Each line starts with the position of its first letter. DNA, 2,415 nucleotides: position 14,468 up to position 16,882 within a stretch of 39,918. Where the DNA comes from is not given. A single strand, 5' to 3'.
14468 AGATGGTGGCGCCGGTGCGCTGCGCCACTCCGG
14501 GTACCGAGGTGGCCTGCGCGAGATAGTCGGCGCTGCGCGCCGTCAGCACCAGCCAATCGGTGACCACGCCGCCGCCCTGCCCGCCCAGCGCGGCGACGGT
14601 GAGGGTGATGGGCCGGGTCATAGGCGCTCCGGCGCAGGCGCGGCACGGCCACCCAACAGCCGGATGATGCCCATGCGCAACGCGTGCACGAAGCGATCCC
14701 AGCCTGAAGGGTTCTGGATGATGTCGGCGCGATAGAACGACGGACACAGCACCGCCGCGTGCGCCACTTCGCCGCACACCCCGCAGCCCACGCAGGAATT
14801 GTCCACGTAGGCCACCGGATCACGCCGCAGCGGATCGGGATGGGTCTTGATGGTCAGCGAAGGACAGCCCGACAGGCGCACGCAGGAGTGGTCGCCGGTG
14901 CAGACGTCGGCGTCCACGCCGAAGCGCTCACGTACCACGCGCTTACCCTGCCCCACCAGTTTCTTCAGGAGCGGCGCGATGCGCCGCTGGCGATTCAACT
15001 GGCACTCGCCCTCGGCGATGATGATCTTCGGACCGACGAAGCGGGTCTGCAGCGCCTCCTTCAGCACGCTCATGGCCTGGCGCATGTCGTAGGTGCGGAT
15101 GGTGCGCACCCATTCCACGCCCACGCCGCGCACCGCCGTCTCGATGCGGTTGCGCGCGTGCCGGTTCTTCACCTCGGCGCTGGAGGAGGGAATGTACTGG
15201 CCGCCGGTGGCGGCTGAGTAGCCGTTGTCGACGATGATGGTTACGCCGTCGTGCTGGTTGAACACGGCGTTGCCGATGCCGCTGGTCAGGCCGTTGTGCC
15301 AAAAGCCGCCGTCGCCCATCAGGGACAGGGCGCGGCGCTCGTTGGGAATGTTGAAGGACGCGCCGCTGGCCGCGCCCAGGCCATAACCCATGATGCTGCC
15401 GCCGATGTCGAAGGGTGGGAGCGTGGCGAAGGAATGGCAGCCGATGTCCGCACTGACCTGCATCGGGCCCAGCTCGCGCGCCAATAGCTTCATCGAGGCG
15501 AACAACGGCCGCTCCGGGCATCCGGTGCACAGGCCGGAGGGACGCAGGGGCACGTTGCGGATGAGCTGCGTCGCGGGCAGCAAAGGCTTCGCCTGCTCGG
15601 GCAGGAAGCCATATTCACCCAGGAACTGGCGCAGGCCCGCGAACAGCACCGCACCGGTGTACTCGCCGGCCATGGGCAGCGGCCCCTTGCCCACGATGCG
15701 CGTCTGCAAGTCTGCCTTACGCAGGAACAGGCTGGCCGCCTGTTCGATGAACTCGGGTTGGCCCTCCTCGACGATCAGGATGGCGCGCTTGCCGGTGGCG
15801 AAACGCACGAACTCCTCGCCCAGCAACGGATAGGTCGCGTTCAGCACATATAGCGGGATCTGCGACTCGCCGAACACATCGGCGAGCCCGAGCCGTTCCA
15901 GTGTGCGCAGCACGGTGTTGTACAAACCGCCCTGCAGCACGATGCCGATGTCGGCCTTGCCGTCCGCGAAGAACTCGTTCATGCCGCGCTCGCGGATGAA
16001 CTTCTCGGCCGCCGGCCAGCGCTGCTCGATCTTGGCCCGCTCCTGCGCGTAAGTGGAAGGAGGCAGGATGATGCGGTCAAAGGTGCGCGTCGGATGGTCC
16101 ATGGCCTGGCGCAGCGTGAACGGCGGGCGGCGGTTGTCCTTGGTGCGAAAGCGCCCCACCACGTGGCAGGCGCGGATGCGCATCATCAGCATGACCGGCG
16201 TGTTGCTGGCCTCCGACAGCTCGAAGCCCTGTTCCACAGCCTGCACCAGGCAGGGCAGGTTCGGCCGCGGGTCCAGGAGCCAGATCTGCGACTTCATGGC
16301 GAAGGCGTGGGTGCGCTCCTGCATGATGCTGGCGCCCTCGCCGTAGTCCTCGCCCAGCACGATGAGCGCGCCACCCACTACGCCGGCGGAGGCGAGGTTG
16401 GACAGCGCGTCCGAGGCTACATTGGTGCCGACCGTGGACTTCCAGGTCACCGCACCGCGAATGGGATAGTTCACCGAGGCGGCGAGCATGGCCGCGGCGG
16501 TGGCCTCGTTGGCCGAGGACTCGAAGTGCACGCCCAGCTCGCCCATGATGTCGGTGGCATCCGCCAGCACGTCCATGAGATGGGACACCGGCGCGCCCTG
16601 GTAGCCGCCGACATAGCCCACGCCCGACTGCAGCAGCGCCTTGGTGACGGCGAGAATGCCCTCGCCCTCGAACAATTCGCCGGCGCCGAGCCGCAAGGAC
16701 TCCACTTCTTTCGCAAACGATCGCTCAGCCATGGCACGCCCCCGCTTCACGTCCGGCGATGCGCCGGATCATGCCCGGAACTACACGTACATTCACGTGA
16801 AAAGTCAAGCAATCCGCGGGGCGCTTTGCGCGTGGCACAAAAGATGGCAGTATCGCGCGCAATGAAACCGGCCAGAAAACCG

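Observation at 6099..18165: Aryl-CoA catabolic supra-operon headed by a 2-oxoacid:ferredoxin oxidoreductase instead of an aryl-CoA ligase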

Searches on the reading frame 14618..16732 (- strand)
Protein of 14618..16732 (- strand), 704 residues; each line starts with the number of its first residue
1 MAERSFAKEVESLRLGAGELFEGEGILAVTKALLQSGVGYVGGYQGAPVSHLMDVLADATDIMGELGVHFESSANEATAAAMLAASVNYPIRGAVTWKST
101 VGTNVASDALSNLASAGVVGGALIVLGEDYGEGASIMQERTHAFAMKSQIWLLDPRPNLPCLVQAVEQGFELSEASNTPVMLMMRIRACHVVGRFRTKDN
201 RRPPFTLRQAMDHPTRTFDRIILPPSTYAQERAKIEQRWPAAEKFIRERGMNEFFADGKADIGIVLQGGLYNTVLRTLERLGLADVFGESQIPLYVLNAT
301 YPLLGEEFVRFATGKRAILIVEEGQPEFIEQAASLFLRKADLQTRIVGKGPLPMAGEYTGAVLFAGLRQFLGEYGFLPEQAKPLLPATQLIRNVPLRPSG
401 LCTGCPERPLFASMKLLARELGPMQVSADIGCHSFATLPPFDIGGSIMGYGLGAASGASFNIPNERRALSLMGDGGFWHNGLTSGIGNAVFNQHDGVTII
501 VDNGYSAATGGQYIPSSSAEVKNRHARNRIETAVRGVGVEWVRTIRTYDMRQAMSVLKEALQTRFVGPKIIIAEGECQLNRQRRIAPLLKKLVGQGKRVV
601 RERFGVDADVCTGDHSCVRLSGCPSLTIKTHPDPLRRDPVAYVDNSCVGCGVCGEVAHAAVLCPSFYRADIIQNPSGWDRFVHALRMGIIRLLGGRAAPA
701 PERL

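Call 7: search_protein_families(library=pfam, proteins=[window:14618-16732:-])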
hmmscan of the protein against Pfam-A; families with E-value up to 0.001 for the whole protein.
window:14618-16732:- (704 aa): 1 family
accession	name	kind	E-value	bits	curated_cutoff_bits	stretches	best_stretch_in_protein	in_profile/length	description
PF02775.26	TPP_enzyme_C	-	7.9e-16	58.6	21.9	1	429-563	1-143/151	Thiamine pyrophosphate enzyme, C-terminal TPP binding domain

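Call 8: search_protein_families(library=ncbifam, proteins=[window:14618-16732:-])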
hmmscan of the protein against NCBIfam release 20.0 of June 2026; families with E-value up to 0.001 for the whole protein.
window:14618-16732:- (704 aa): 4 families
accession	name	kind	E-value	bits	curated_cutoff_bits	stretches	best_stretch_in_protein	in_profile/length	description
TIGR03336.1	IOR_alpha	equivalog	1.1e-81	275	650.9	1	27-659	9-592/595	indolepyruvate ferredoxin oxidoreductase subunit alpha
NF009589.0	PRK13030.1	subfamily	3.8e-35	120.9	816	1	38-515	56-546/1170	indolepyruvate ferredoxin oxidoreductase family protein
NF009588.0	PRK13029.1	subfamily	3.6e-17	61.6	952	1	38-349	56-377/1196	indolepyruvate ferredoxin oxidoreductase family protein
NF006052.0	PRK08199.1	subfamily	0.00098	17.5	539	0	447-504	416-470/559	thiamine pyrophosphate protein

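Call 57: search_dna_similar(query=window:14618-16732:-, collection=plasmids, mode=protein, max_rows=60, max_evalue=1e-100)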
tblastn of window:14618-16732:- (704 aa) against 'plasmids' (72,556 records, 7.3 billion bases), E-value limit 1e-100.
Records with a match: 52; places in all: 56; records where one place covers at least 80% of the query: 51.
Best place of each record, by identity: 60-80% 47; <60% 5.
By first word of the organism name: Sulfitobacter 19; Variovorax 4; Novosphingobium 4; Hydrogenophaga 3; Paracoccus 3; Tritonibacter 3; Burkholderia 2; Alloyangia 2; Delftia 2; Azospirillum 1; and 9 more.
By predicted mobility (MOB-suite, as given by PLSDB): non-mobilizable 42; conjugative 8; mobilizable 2.
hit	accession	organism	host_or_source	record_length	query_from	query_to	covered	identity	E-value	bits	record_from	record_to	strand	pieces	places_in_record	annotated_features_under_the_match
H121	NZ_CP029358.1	Azospirillum thermophilum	cell culture,hot spring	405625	1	696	99%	64.5%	0e+0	851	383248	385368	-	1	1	indolepyruvate ferredoxin oxidoreductase subunit alpha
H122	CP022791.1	Ralstonia solanacearum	Solanum tuberosum,single cell,Potato ...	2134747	1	693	97%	65.9%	2e-141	844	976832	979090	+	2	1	indolepyruvate ferredoxin oxidoreductase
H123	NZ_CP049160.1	Caballeronia sp. SBC1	whole organism,soil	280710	1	698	99%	64.0%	0e+0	853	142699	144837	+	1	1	indolepyruvate ferredoxin oxidoreductase subunit alpha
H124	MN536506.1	uncultured bacterium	-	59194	1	693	98%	64.5%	3e-139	871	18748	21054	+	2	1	hypothetical protein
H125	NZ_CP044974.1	Hydrogenophaga sp. PBL-H3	-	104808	1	693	98%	64.5%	3e-139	871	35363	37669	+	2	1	indolepyruvate ferredoxin oxidoreductase subunit alpha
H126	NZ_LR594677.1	Variovorax sp. PBS-H4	linuron-contaminated soil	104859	1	693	98%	64.5%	3e-139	871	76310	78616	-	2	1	indolepyruvate ferredoxin oxidoreductase subunit alpha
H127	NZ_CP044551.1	Hydrogenophaga sp. BPS33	-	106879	1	693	98%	64.5%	3e-139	871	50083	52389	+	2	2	indolepyruvate ferredoxin oxidoreductase subunit alpha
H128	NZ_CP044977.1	Hydrogenophaga sp. PBL-H3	-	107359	1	693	98%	64.5%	3e-139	871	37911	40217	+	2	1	indolepyruvate ferredoxin oxidoreductase subunit alpha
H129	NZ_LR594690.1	Variovorax sp. WDL1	linuron-contaminated soil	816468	1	693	98%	64.5%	3e-139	871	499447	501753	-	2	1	indolepyruvate ferredoxin oxidoreductase subunit alpha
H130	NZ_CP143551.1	Burkholderia multivorans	Homo sapiens,bronchoalveolar lavage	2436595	1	693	98%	62.9%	0e+0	842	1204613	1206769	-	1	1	none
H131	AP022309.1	Burkholderia sp. SFA1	-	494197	1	693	98%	62.8%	0e+0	849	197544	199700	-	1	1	indolepyruvate ferredoxin oxidoreductase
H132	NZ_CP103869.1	Novosphingobium humi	pure culture,soil biofilm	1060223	1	696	99%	62.1%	0e+0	823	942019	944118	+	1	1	none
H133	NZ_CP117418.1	Novosphingobium humi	Single cell,Soil from military shooting ...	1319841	1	696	99%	62.1%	0e+0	823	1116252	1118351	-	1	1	none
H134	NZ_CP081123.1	Sulfitobacter sp. S190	-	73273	1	696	99%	62.0%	0e+0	814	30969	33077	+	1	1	indolepyruvate ferredoxin oxidoreductase subunit alpha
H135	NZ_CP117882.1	Novosphingobium sp. KACC 22771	Single cell,soil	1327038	1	696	99%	61.9%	0e+0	828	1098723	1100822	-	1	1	none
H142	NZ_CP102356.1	Paracoccus sp. SMMA_5_TC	pure culture,Lotus pond, a sulfur-borax ...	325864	1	680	97%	62.6%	0e+0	803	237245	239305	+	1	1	indolepyruvate ferredoxin oxidoreductase subunit alpha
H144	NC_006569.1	Ruegeria pomeroyi DSS-3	-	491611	1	698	99%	60.9%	0e+0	811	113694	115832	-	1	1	indolepyruvate ferredoxin oxidoreductase subunit alpha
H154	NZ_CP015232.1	Tritonibacter mobilis F1926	cell culture,seawater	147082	1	696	99%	60.3%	0e+0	816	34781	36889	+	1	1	indolepyruvate ferredoxin oxidoreductase subunit alpha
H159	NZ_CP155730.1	Sagittula stellata E-37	Pure Culture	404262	1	696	99%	60.3%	0e+0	805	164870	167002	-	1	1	indolepyruvate ferredoxin oxidoreductase subunit alpha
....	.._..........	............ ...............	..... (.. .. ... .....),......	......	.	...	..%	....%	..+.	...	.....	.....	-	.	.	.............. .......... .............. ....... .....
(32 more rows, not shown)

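Call 58: get_annotated_region(hit=H142, flank=11000)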
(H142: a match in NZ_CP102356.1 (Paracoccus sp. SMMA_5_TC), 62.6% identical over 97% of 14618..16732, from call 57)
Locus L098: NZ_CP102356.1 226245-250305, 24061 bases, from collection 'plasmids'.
description: Paracoccus sp. SMMA_5_TC plasmid pNSM5TCa, complete sequence
organism: Paracoccus sp. SMMA_5_TC (NCBI taxid 2654280)
taxonomy: Bacteria; Pseudomonadota; Alphaproteobacteria; Rhodobacterales; Paracoccaceae; Paracoccus; Paracoccus sp. SMMA 5 TC
host: -; source: pure culture,Lotus pond, a sulfur-borax hot spring; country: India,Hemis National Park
typing (MOB-suite, as given by PLSDB): non-mobilizable
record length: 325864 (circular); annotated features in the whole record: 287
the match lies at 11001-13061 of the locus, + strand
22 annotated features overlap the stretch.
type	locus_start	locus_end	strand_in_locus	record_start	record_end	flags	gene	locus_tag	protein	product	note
CDS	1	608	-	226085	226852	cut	-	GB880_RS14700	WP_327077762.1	ATP-binding cassette domain-containing protein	-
CDS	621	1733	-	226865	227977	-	-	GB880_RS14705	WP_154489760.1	succinylglutamate desuccinylase/aspartoacylase family protein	-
CDS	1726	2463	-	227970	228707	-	-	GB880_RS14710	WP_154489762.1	ABC transporter permease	-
CDS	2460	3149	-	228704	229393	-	-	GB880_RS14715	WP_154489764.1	ABC transporter permease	-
CDS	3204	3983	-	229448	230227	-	-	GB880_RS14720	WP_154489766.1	transporter substrate-binding domain-containing protein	-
CDS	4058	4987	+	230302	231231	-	-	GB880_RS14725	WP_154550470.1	MurR/RpiR family transcriptional regulator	GO:0006355 - regulation of DNA-templated transcription [Evidence IEA]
CDS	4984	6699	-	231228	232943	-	-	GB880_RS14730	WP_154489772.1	AMP-binding protein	-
CDS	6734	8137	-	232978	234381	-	-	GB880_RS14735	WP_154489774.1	aldehyde dehydrogenase family protein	-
CDS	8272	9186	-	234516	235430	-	-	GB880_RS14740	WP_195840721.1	helix-turn-helix domain-containing protein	GO:0006355 - regulation of DNA-templated transcription [Evidence IEA]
CDS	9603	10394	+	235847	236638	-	-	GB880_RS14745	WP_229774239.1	cyclase family protein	-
CDS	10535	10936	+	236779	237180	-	-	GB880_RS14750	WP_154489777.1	MarR family transcriptional regulator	-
CDS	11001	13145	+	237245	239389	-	-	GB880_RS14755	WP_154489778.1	indolepyruvate ferredoxin oxidoreductase subunit alpha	-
CDS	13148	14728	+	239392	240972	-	-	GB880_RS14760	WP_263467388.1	indolepyruvate oxidoreductase subunit beta family protein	-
CDS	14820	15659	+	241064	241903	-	-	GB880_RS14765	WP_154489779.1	MFS transporter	GO:0055085 - transmembrane transport [Evidence IEA]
CDS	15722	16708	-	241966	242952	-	pta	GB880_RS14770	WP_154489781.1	phosphate acetyltransferase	GO:0006086 - acetyl-CoA biosynthetic process from pyruvate [Evidence IEA]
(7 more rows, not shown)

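Call 59: get_annotated_region(hit=H154, flank=11000)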
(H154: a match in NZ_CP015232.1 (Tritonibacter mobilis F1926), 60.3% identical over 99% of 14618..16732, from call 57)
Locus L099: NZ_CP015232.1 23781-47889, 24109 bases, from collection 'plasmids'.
description: Tritonibacter mobilis F1926 plasmid unnamed2, complete sequence
organism: Tritonibacter mobilis F1926 (NCBI taxid 1265309)
taxonomy: Bacteria; Pseudomonadota; Alphaproteobacteria; Rhodobacterales; Paracoccaceae; Tritonibacter; Tritonibacter mobilis; Tritonibacter mobilis F1926
host: -; source: cell culture,seawater; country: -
typing (MOB-suite, as given by PLSDB): non-mobilizable; replicon rep_cluster_508
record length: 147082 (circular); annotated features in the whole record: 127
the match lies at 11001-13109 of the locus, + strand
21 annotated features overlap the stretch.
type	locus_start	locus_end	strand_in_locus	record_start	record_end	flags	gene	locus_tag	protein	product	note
CDS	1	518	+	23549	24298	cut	-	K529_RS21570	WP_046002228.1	DUF1028 domain-containing protein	-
CDS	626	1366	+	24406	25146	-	-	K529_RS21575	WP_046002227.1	FadR/GntR family transcriptional regulator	-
CDS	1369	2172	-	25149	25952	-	-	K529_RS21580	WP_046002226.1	dipeptide/oligopeptide/nickel ABC transporter ATP-binding protein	-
CDS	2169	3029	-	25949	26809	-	-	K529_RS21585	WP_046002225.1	ABC transporter ATP-binding protein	-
CDS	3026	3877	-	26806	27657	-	-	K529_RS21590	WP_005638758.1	ABC transporter permease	-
CDS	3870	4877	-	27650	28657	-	-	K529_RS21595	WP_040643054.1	ABC transporter permease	GO:0055085 - transmembrane transport [Evidence IEA]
CDS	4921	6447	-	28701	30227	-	-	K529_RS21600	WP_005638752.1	ABC transporter substrate-binding protein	-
CDS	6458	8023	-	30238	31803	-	-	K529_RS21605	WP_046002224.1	NAD(P)/FAD-dependent oxidoreductase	-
CDS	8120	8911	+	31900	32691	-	-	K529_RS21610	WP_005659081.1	cyclase family protein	-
CDS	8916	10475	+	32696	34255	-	-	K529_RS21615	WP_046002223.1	NAD(P)/FAD-dependent oxidoreductase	-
CDS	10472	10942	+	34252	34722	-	-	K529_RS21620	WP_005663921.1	MarR family transcriptional regulator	-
CDS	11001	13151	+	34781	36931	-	-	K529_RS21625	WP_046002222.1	indolepyruvate ferredoxin oxidoreductase subunit alpha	-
CDS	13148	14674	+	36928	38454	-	-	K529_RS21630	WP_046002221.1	indolepyruvate oxidoreductase subunit beta family protein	-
CDS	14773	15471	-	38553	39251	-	-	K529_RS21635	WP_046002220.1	endonuclease/exonuclease/phosphatase family protein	-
CDS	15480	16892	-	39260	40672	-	cls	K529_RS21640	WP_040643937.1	cardiolipin synthase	GO:0032049 - cardiolipin biosynthetic process [Evidence IEA]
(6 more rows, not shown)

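Call 60: get_annotated_region(hit=H168, flank=11000)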
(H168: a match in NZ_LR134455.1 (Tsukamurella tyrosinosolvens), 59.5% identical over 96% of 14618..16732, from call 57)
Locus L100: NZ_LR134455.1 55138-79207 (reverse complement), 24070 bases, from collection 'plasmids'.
description: Tsukamurella tyrosinosolvens strain NCTC13231 plasmid 13, complete sequence
organism: Tsukamurella tyrosinosolvens (NCBI taxid 57704)
taxonomy: Bacteria; Actinomycetota; Actinomycetes; Mycobacteriales; Tsukamurellaceae; Tsukamurella; Tsukamurella tyrosinosolvens
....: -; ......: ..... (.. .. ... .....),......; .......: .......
typing (MOB-suite, as given by PLSDB): non-mobilizable
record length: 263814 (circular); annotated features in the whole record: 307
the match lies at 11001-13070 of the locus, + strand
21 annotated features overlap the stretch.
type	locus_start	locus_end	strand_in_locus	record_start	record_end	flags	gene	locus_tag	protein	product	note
CDS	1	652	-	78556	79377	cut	-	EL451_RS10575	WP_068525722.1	PaaX family transcriptional regulator C-terminal domain-containing protein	-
CDS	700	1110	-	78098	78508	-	-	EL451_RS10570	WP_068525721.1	RidA family protein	-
CDS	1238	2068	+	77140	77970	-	-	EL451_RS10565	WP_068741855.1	fumarylacetoacetate hydrolase family protein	-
CDS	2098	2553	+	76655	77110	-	-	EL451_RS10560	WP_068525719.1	cupin domain-containing protein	-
CDS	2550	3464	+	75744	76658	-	-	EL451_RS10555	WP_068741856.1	acyl-CoA thioesterase domain-containing protein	-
CDS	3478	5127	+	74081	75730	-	-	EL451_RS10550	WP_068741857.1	AMP-binding protein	-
CDS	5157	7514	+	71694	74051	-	-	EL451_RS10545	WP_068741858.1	bifunctional salicylyl-CoA 5-hydroxylase/oxidoreductase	-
CDS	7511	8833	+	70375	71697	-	-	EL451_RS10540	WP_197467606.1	MFS transporter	GO:0055085 - transmembrane transport [Evidence IEA]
CDS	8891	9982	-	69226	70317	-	-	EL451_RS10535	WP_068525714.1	nitrilase-related carbon-nitrogen hydrolase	GO:0006807 - nitrogen compound metabolic process [Evidence IEA]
CDS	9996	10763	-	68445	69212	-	-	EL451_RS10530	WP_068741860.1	cyclase family protein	-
CDS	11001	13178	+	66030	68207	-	-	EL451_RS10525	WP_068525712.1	indolepyruvate ferredoxin oxidoreductase subunit alpha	-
CDS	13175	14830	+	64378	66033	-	-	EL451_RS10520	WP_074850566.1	indolepyruvate oxidoreductase subunit beta family protein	-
CDS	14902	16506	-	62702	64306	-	-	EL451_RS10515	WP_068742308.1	NAD(P)/FAD-dependent oxidoreductase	-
CDS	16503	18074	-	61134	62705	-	-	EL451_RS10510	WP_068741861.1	NAD(P)/FAD-dependent oxidoreductase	-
CDS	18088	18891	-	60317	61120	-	-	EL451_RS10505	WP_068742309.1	SDR family oxidoreductase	-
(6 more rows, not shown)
